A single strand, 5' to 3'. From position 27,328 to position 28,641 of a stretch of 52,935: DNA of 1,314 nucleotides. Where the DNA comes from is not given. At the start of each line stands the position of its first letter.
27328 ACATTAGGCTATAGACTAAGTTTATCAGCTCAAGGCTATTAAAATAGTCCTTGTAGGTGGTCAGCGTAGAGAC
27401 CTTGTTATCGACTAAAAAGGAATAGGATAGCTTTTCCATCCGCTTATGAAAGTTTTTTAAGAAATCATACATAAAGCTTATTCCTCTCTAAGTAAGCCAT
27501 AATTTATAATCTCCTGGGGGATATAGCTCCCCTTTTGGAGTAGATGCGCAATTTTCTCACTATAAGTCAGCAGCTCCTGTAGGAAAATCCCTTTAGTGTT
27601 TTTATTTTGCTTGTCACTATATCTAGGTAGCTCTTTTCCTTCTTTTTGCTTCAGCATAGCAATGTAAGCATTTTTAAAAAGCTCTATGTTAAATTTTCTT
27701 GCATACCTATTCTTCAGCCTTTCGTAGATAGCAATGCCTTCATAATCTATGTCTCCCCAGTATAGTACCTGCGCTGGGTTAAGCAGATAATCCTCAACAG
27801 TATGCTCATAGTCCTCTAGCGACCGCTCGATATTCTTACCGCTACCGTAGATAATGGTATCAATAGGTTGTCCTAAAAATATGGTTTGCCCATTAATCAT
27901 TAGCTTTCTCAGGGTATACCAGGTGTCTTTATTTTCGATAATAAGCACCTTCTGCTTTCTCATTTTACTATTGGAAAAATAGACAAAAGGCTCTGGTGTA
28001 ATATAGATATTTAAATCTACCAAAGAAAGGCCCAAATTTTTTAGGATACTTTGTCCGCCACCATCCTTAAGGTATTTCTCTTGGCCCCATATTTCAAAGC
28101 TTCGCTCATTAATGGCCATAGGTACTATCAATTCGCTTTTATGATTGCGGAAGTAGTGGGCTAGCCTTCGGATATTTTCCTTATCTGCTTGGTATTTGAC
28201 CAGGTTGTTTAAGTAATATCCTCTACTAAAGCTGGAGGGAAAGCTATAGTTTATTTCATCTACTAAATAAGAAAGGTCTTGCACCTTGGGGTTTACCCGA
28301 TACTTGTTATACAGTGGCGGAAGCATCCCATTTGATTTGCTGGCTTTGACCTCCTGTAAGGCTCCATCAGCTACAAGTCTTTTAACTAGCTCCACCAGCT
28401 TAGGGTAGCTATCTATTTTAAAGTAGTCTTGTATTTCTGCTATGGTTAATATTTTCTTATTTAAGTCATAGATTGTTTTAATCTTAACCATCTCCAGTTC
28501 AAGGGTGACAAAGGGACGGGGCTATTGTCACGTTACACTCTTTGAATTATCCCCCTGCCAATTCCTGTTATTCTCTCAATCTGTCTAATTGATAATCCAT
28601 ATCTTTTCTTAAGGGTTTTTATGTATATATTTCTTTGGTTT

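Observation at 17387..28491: Permuted Wadjet/Mks-like SMC module (Toprim gene first) arrayed with a SWIM-SNF2 helicase: candidate undescribed variant of an anti-plasmid/anti-phage system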

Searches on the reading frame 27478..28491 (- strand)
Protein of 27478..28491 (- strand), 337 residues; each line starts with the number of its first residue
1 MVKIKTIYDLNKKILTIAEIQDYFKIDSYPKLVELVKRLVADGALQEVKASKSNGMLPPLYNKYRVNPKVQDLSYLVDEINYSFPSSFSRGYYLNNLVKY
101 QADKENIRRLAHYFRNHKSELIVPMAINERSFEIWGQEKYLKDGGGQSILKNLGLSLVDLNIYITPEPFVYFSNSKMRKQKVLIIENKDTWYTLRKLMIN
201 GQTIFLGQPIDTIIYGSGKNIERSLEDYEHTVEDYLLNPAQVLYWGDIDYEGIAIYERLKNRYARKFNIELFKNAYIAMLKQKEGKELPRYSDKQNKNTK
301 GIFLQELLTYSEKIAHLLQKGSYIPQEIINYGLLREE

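Call 3: search_protein_families(library=pfam, proteins=[window:27478-28491:-], max_evalue=0.01)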
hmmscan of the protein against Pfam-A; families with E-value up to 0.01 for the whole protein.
window:27478-28491:- (337 aa): 2 families
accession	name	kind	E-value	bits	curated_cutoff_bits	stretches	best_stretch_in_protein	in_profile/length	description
PF09983.15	JetD_C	-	6.3e-15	55.4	22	1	168-336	29-177/179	Wadjet protein JetD, C-terminal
PF09664.16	DUF2399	-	0.0058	16.8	23.4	0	240-288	68-115/152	Protein of unknown function C-terminus (DUF2399)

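Call 4: search_protein_families(library=padloc, proteins=[window:27478-28491:-], max_evalue=0.01)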
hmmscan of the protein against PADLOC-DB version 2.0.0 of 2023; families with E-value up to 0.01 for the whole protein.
window:27478-28491:- (337 aa): 14 families
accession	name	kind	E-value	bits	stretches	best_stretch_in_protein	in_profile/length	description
PDLC00592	JetD3|JetD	-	2.3e-95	317.8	1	5-335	6-339/346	DUF2239; DUF2220 domain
PDLC00591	JetD3|JetD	-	6.1e-69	231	1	7-336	21-348/350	DUF2239; DUF2220 domain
PDLC00594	JetD3|JetD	-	1.8e-25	88.1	1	31-336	45-336/345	DUF2239; DUF2220 domain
PDLC00533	JetD1|JetD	-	1.7e-10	38.5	1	158-330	246-406/409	DUF2220; DUF3322; DUF2399 domain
PDLC00593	JetD3|JetD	-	1.1e-09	35.9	1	125-275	145-285/347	DUF2239; DUF2220 domain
PDLC00522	JetD1|JetD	-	7.2e-08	29.9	1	169-265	234-312/382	DUF2220; DUF3322; DUF2399 domain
PDLC00520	JetD1|JetD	-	1.5e-07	28.7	1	178-276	235-318/398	DUF2220; DUF3322; DUF2399 domain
PDLC00530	JetD1|JetD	-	1.2e-06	26.1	1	172-262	240-312/391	DUF2220; DUF3322; DUF2399 domain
PDLC00556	JetD2|JetD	-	5e-06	23.9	1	235-282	329-378/430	DUF2220; DUF3322; DUF2399 domain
PDLC00527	JetD1|JetD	-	5e-06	23.8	1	220-296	272-349/387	DUF2220; DUF3322; DUF2399 domain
PDLC00523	JetD1|JetD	-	2.8e-05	21.3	1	175-264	252-322/398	DUF2220; DUF3322; DUF2399 domain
PDLC00526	JetD1|JetD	-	0.00036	17.8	1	243-336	316-405/407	DUF2220; DUF3322; DUF2399 domain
PDLC00531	JetD1|JetD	-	0.0044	14.6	1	230-297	133-201/234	DUF2220; DUF3322; DUF2399 domain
PDLC00521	JetD1|JetD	-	0.0081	13.4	0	241-310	305-369/395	DUF2220; DUF3322; DUF2399 domain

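Call 11: search_protein_families(library=ncbifam, proteins=[window:27478-28491:-], max_evalue=0.001)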
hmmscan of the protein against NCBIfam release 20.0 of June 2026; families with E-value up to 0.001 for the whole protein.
window:27478-28491:- (337 aa): 0 families

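Call 14: find_homologous_proteins(query=window:27478-28491:-, max_evalue=0.00001)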
Query window:27478-28491:- (337 aa): 462 proteins with E <= 0.00001 among 2126 candidates; the best 120 are listed.
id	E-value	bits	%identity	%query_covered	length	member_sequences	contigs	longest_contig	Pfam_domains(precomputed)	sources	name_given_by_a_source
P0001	6.8e-219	743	100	100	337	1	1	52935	PF09983.16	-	-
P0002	2.5e-156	538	72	99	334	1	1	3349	PF09983.16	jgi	jgi:hypothetical protein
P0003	7.7e-150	517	69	99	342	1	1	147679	PF09983.16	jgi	-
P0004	9.4e-150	516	69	99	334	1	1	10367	PF09983.16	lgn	-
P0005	1.2e-149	516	69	100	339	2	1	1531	PF09983.16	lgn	-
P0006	1.5e-149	516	69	99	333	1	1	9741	PF09983.16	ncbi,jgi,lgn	-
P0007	4.4e-148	511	68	100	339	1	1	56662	PF09983.16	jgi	jgi:hypothetical protein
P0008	6.6e-148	510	68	100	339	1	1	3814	PF09983.16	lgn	-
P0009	1.2e-147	509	69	99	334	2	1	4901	PF09983.16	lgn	-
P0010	1.9e-147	509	67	100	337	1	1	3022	PF09983.16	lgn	-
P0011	2.3e-147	508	68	99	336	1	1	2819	PF09983.16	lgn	-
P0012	6.1e-147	507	67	99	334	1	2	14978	PF09983.16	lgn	-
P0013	1.0e-145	503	67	99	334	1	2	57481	PF09983.16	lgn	-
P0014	1.0e-144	500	66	99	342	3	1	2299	PF09983.16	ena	-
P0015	8.5e-144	497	67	99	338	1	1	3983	PF09983.16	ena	-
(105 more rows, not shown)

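Call 16: find_related_loci(query=A1, collection=genome_contigs, flank=10000)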
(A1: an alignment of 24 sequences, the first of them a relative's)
Query A1 (337 aa) in genome_contigs; peptide patterns used: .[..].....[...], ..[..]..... (x = any residue, [..] = any of these).
600 stretches matched a pattern (row limit reached: there are more); 505 encode a relative of the query (tblastn E <= 1e-3); the best 80 are kept; 80 distinct loci.
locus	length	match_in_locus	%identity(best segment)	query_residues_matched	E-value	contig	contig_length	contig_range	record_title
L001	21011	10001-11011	67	1-337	2e-151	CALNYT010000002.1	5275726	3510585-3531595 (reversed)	MAG: uncultured Clostridiaceae bacterium isolate LOGT_bin.0076 genome assembly, contig: contig_6810, whole genome shotgu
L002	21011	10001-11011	67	1-337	1e-148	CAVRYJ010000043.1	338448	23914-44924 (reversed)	MAG: uncultured Clostridiaceae bacterium isolate MFD04780.bin.1.109 genome assembly, contig: contig_9802, whole genome s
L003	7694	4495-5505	65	1-337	2e-148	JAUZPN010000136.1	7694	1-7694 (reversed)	MAG: Bacillota bacterium isolate bin83(7d) HFNIIAHN_136, whole genome shotgun sequence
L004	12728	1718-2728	65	1-337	4e-144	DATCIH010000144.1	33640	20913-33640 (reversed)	MAG TPA_asm: Clostridiaceae bacterium isolate SMAG_U7854 k141_121482, whole genome shotgun sequence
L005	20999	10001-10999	65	4-336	3e-143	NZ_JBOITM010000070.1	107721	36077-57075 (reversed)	MAG: Clostridium sp. isolate Enrichment3 NODE_54_length_107721_cov_12.342798, whole genome shotgun sequence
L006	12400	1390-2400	64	1-337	2e-141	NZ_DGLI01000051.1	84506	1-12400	MAG: Clostridium sp. UBA4548 UBA4548_contig_104, whole genome shotgun sequence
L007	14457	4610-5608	63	3-336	4e-139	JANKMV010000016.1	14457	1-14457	MAG: Bacillota bacterium isolate M17C-03 NODE_16_length_14457_cov_3.230176, whole genome shotgun sequence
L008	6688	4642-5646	58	3-337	1e-125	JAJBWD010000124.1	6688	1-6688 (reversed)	MAG: Bacillota bacterium isolate Bin_C1_11 k141_89847, whole genome shotgun sequence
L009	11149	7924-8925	62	4-336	2e-134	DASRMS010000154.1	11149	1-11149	MAG TPA_asm: Oscillospiraceae bacterium isolate SMAG_U10222 k141_242924, whole genome shotgun sequence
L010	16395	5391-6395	58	1-335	2e-122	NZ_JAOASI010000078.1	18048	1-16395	MAG: Tepidibacter sp. isolate McLGI.53 contig_54424, whole genome shotgun sequence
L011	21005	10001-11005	57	1-335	1e-121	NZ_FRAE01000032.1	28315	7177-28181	Tepidibacter formicigenes DSM 15518, whole genome shotgun sequence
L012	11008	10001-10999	56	4-335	2e-118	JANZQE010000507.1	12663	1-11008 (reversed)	MAG: Clostridium sp. isolate KFIS21 k141_1124436, whole genome shotgun sequence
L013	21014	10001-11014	43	1-337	4e-82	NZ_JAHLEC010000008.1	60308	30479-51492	Clostridium psychrophilum strain DSM 14207 contig00008, whole genome shotgun sequence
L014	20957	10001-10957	46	15-330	5e-82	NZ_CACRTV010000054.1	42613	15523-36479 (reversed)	Clostridium paraputrificum isolate CParaputrificumLFYP93, whole genome shotgun sequence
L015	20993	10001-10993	43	4-330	5e-81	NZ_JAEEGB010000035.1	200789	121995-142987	Clostridium aciditolerans strain DSM 17425 DSM17425_contig_35, whole genome shotgun sequence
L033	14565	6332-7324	41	4-330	1e-75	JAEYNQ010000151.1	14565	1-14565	MAG: Bacillota bacterium isolate OH_CBB_11 k127_160266, whole genome shotgun sequence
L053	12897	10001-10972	39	2-330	6e-71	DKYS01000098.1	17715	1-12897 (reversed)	MAG TPA_asm: Turicibacter sp. UBA7094 UBA7094_contig_10856, whole genome shotgun sequence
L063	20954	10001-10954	42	15-330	2e-69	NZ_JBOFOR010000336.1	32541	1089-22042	MAG: Romboutsia sp. isolate WFFMC_MAG_257 k139_23163_flag=1_multi=12.8689_len=32541, whole genome shotgun sequence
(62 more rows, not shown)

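Call 30: search_protein_families(library=pfam, proteins=[L033:875-2620:+, L033:2626-5823:+, L053:879-4136:+, L053:4409-5455:+, L053:5559-7367:+, L053:7559-9040:+, L063:471-3758:+, L063:3891-4964:+, L063:5084-6397:+, L063:8455-9765:+], max_evalue=0.0001)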
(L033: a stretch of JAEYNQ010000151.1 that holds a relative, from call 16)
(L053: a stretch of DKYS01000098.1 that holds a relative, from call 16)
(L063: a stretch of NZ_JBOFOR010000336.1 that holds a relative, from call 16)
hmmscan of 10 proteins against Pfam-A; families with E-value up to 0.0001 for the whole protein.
L033:875-2620:+ (581 aa): 1 family
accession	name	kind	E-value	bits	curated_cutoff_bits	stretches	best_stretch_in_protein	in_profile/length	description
PF13625.11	Helicase_C_3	-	5.2e-06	26.9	34.2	1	452-548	25-124/125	Helicase conserved C-terminal domain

L033:2626-5823:+ (1065 aa): 5 families
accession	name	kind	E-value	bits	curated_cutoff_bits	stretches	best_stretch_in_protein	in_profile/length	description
PF08455.15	SNF2_assoc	-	4.7e-78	263.2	27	1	258-599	34-373/373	Bacterial SNF2 helicase associated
PF00176.29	SNF2-rel_dom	-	3.4e-74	250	24.9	1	609-887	1-290/290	SNF2-related domain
PF00271.37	Helicase_C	-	8e-28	97.3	23.5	1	898-1009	2-110/110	Helicase conserved C-terminal domain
PF04851.21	ResIII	-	1.2e-10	42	22.5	1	605-759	3-163/164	Type III restriction enzyme, res subunit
PF00270.35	DEAD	-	1.1e-08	35.5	26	1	632-761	22-163/167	DEAD/DEAH box helicase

L053:879-4136:+ (1085 aa): 5 families
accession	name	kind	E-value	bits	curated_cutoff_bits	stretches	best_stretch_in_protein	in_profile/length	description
PF08455.15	SNF2_assoc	-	3.8e-83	279.9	27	1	239-613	1-373/373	Bacterial SNF2 helicase associated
PF00176.29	SNF2-rel_dom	-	3e-77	260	24.9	1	623-903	1-290/290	SNF2-related domain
PF00271.37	Helicase_C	-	1.8e-25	89.8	23.5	1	915-1025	3-110/110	Helicase conserved C-terminal domain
PF04851.21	ResIII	-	3.9e-12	46.8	22.5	1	618-775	2-163/164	Type III restriction enzyme, res subunit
PF00270.35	DEAD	-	7.4e-06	26.2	26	1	646-775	22-161/167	DEAD/DEAH box helicase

L053:4409-5455:+ (348 aa): 1 family
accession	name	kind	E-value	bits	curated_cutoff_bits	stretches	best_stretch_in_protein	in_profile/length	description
PF00579.31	tRNA-synt_1b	-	3.4e-84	283.1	21.1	1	18-300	6-291/292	tRNA synthetases class I (W and Y)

L053:5559-7367:+ (602 aa): 1 family
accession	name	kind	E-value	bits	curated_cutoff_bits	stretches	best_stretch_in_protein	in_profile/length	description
PF01965.30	DJ-1_PfpI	-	3.1e-21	76.3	26.6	1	413-580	2-163/165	DJ-1/PfpI family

L053:7559-9040:+ (493 aa): 1 family
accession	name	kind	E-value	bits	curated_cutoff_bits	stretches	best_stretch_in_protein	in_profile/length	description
PF11611.13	DUF4352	-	1.5e-37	129.1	25.9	3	373-480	12-120/122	Domain of unknown function (DUF4352)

L063:471-3758:+ (1095 aa): 3 families
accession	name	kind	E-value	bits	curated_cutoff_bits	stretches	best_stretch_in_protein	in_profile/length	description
PF00176.29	SNF2-rel_dom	-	3e-71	240.3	24.9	1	645-912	1-289/290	SNF2-related domain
PF08455.15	SNF2_assoc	-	1.4e-68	232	27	1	271-635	1-373/373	Bacterial SNF2 helicase associated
PF00271.37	Helicase_C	-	3.6e-27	95.2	23.5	1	930-1036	8-110/110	Helicase conserved C-terminal domain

L063:3891-4964:+ (357 aa): 1 family
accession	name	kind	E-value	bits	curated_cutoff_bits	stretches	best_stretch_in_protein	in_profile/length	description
PF01594.21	AI-2E_transport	-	1e-42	146.9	34.3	1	15-348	5-323/327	AI-2E family transporter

L063:5084-6397:+ (437 aa): 2 families
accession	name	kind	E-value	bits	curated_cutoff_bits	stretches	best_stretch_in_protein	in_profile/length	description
PF01554.23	MatE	-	1.5e-45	155.2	24.9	2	11-172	1-161/161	MatE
PF03023.19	MurJ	-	2.7e-07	30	27.4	1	66-413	37-390/451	Lipid II flippase MurJ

L063:8455-9765:+ (436 aa): 1 family
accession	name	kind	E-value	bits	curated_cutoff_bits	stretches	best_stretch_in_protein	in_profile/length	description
PF02378.23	PTS_EIIC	-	1.3e-44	153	30.7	1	32-357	2-319/319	Phosphotransferase system, EIIC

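Call 35: search_dna_similar(query=window:27478-28491:-, collection=plasmids, mode=protein, max_rows=25, max_evalue=1e-10)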
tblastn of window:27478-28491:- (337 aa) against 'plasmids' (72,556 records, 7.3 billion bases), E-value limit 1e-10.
Records with a match: 13; places in all: 13; records where one place covers at least 80% of the query: 13.
Best place of each record, by identity: <60% 13.
By first word of the organism name: Bacillus 10; Clostridium 1; Pontibacillus 1; Priestia 1.
By predicted mobility (MOB-suite, as given by PLSDB): non-mobilizable 11; conjugative 2.
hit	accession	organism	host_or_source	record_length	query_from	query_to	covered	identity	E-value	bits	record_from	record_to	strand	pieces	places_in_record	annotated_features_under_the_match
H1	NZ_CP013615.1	Clostridium perfringens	canine,Pure culture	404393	4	335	99%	36.6%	2e-48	181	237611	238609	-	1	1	Wadjet anti-phage system protein JetD domain-containing protein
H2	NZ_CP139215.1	Bacillus cereus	environmental samples,soil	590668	11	334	96%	28.0%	1e-17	91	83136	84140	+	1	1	Wadjet anti-phage system protein JetD domain-containing protein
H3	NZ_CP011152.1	Bacillus cereus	cell culture,soil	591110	11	334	96%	28.0%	1e-17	91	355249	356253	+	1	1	Wadjet anti-phage system protein JetD domain-containing protein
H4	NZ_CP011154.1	Bacillus cereus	cell culture,soil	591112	11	334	96%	28.0%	1e-17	91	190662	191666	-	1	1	Wadjet anti-phage system protein JetD domain-containing protein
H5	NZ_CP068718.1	Bacillus cereus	single cell,oral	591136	11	334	96%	28.0%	1e-17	91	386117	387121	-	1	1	Wadjet anti-phage system protein JetD domain-containing protein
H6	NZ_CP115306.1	Bacillus cereus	microbe,Penaeus vannamei pond water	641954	11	334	96%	27.4%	1e-16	88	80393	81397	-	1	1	Wadjet anti-phage system protein JetD domain-containing protein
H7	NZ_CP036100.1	Bacillus mycoides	cell culture,soil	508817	11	334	96%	27.4%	4e-16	87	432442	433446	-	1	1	Wadjet anti-phage system protein JetD domain-containing protein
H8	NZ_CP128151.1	Bacillus albus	bacterial isolate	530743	11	334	96%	27.4%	1e-15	85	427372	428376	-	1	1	Wadjet anti-phage system protein JetD domain-containing protein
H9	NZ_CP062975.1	Pontibacillus sp. ALD_SL1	mangrove mud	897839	9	335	97%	26.6%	1e-21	103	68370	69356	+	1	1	Wadjet anti-phage system protein JetD domain-containing protein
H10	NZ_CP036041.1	Bacillus mycoides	cell culture,soil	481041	21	335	93%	27.5%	4e-18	93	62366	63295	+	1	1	Wadjet anti-phage system protein JetD domain-containing protein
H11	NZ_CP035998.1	Bacillus mycoides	cell culture,soil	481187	21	335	93%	27.5%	4e-18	93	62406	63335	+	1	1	Wadjet anti-phage system protein JetD domain-containing protein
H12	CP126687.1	Bacillus bombysepticus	Microtermes sp. colony Mi106,bacterial ...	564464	21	331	92%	27.6%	4e-16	87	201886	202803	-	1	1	DUF2220 family protein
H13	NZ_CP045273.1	Priestia megaterium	pure culture,Paper surface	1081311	7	280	81%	27.6%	1e-14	82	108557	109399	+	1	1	none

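Call 36: get_annotated_region(hit=H1, flank=12000)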
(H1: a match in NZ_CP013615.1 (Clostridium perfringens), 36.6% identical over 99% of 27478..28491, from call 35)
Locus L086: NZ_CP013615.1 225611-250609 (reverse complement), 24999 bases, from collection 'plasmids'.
description: Clostridium perfringens strain JP838 plasmid pJFP838A, complete sequence
organism: Clostridium perfringens (NCBI taxid 1502)
taxonomy: Bacteria; Bacillota; Clostridia; Eubacteriales; Clostridiaceae; Clostridium; Clostridium perfringens
host: -; source: canine,Pure culture; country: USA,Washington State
typing (MOB-suite, as given by PLSDB): non-mobilizable
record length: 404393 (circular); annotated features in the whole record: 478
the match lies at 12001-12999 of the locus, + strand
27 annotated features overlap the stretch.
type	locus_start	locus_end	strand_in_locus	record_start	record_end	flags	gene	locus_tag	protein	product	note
CDS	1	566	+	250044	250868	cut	-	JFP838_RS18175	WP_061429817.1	Dam family site-specific DNA-(adenine-N6)-methyltransferase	GO:0006306 - DNA methylation [Evidence IEA]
CDS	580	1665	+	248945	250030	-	-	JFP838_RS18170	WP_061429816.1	hypothetical protein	-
CDS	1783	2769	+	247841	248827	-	-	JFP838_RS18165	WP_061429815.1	hypothetical protein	-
CDS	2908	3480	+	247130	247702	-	-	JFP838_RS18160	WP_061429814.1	hypothetical protein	-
CDS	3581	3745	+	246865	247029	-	-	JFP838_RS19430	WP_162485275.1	hypothetical protein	-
CDS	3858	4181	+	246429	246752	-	-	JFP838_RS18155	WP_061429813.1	leucine-rich repeat domain-containing protein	-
CDS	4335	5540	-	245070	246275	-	-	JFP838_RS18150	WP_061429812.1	hypothetical protein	-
CDS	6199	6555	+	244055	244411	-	-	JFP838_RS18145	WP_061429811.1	aminoacyl-tRNA hydrolase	-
CDS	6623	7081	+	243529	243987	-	-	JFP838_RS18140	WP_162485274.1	hypothetical protein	-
CDS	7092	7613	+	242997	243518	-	-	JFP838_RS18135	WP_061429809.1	hypothetical protein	-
CDS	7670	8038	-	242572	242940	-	-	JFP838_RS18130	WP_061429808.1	hypothetical protein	-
CDS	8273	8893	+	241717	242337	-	-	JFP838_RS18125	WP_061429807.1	ribonuclease H family protein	-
CDS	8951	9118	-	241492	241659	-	-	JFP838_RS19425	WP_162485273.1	hypothetical protein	-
CDS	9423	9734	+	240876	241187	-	-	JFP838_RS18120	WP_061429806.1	hypothetical protein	-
CDS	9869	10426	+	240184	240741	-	-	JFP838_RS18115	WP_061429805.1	SprT-like domain-containing protein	-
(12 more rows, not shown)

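Call 37: get_annotated_region(hit=H2, flank=12000)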
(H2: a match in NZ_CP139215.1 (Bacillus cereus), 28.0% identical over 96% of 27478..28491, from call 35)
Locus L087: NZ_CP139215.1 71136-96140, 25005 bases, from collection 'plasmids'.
description: Bacillus cereus strain A01 plasmid unnamed, complete sequence
organism: Bacillus cereus (NCBI taxid 1396)
taxonomy: Bacteria; Bacillota; Bacilli; Bacillales; Bacillaceae; Bacillus; Bacillus cereus
host: -; source: environmental samples,soil; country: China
typing (MOB-suite, as given by PLSDB): non-mobilizable; replicon rep_cluster_125; mating-pair formation MPF_T
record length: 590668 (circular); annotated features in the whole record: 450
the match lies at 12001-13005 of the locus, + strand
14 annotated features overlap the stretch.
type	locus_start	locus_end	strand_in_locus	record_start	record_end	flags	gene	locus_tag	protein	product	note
CDS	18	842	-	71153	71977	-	-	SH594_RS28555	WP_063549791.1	hypothetical protein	-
CDS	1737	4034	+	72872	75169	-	-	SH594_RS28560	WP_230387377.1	UvrD-helicase domain-containing protein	-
CDS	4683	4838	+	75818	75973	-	-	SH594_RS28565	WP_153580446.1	hypothetical protein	-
CDS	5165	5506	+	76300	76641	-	-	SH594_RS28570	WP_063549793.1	hypothetical protein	-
CDS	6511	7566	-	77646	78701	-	-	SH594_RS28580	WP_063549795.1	hypothetical protein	-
CDS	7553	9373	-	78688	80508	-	-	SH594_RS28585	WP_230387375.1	AAA family ATPase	-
CDS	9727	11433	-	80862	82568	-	-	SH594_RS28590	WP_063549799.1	DUF2075 domain-containing protein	-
CDS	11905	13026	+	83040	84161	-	-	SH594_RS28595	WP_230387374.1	Wadjet anti-phage system protein JetD domain-containing protein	-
CDS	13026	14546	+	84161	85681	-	-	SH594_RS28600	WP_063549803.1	hypothetical protein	-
CDS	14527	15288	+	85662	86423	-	-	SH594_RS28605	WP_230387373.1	DUF6063 family protein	-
CDS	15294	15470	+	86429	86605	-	-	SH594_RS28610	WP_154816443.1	hypothetical protein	-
CDS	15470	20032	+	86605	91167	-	-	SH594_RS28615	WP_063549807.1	hypothetical protein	-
CDS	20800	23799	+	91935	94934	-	-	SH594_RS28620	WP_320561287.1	DEAD/DEAH box helicase family protein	-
CDS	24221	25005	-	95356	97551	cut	-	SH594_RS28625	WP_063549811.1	DEAD/DEAH box helicase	-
